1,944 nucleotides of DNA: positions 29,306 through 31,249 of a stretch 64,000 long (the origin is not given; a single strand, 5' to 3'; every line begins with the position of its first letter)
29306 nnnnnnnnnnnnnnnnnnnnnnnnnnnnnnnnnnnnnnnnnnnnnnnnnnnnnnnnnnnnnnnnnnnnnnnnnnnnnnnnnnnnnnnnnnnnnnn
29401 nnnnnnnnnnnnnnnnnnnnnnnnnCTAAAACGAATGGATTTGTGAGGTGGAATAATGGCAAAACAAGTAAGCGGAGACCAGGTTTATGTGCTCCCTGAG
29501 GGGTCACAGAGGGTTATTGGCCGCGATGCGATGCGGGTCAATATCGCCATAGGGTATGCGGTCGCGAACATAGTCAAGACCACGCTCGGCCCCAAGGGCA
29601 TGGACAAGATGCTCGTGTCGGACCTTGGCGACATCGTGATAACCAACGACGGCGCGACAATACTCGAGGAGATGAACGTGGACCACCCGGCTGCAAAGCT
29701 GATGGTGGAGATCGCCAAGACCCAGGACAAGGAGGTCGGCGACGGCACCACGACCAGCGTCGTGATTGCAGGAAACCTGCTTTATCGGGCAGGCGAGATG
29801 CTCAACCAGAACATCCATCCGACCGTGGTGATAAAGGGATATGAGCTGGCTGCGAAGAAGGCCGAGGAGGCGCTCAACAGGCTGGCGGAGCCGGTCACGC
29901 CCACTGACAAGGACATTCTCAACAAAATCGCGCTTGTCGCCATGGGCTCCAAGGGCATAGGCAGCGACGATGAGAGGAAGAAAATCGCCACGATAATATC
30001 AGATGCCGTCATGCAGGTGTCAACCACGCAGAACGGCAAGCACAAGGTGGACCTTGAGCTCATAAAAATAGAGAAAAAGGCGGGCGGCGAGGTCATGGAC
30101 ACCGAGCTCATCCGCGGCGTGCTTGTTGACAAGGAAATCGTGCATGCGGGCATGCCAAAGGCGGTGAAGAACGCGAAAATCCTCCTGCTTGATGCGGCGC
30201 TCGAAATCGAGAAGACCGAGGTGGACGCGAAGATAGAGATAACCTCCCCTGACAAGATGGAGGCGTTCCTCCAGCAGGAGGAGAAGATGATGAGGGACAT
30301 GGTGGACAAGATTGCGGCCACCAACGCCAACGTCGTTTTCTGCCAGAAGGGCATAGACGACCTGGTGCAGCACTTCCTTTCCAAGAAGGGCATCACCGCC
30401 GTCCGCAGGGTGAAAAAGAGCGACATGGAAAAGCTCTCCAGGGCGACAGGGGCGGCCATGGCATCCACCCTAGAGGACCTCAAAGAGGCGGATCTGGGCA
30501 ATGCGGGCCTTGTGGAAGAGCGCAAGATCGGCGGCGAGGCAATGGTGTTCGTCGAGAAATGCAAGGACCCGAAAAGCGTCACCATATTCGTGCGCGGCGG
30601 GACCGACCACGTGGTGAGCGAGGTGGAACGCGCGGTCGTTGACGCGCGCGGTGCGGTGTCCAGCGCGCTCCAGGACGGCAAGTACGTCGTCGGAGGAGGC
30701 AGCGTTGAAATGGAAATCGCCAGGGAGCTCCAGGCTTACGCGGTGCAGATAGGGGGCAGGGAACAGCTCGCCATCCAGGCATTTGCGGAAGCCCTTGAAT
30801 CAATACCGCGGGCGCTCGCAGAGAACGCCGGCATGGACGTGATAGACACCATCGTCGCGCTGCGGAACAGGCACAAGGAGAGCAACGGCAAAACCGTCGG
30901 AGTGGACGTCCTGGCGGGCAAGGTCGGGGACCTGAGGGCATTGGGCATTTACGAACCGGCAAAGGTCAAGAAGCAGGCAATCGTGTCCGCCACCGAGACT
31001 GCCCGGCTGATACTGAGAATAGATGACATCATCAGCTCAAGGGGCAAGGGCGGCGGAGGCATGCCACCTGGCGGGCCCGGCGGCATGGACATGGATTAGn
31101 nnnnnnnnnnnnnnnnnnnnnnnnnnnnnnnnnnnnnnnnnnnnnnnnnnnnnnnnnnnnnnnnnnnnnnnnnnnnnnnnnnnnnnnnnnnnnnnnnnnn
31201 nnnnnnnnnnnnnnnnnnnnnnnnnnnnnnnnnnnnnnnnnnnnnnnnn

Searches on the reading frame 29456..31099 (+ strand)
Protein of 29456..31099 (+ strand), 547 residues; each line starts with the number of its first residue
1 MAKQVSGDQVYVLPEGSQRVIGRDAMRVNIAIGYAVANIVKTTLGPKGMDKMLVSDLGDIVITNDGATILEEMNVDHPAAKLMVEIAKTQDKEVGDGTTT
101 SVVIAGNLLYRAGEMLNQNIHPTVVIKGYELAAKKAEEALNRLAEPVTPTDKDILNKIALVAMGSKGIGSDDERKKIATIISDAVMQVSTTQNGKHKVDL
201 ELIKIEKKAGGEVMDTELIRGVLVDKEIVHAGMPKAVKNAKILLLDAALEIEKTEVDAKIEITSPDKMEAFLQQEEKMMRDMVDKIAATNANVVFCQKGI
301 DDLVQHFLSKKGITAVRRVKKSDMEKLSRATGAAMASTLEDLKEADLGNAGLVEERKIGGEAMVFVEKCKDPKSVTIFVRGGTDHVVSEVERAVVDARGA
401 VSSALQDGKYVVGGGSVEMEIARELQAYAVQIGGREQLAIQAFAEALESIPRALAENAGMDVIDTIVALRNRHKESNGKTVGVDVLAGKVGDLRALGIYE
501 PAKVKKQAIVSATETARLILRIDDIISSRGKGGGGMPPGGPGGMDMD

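Call 51: search_protein_families(library=pfam, proteins=[window:29456-31099:+], max_evalue=0.1)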
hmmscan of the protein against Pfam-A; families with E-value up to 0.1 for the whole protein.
window:29456-31099:+ (547 aa): 1 family
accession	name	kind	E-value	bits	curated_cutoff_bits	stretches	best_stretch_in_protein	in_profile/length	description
PF00118.29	Cpn60_TCP1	-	5.7e-179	596.3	34.3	1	36-528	1-488/490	TCP-1/cpn60 chaperonin family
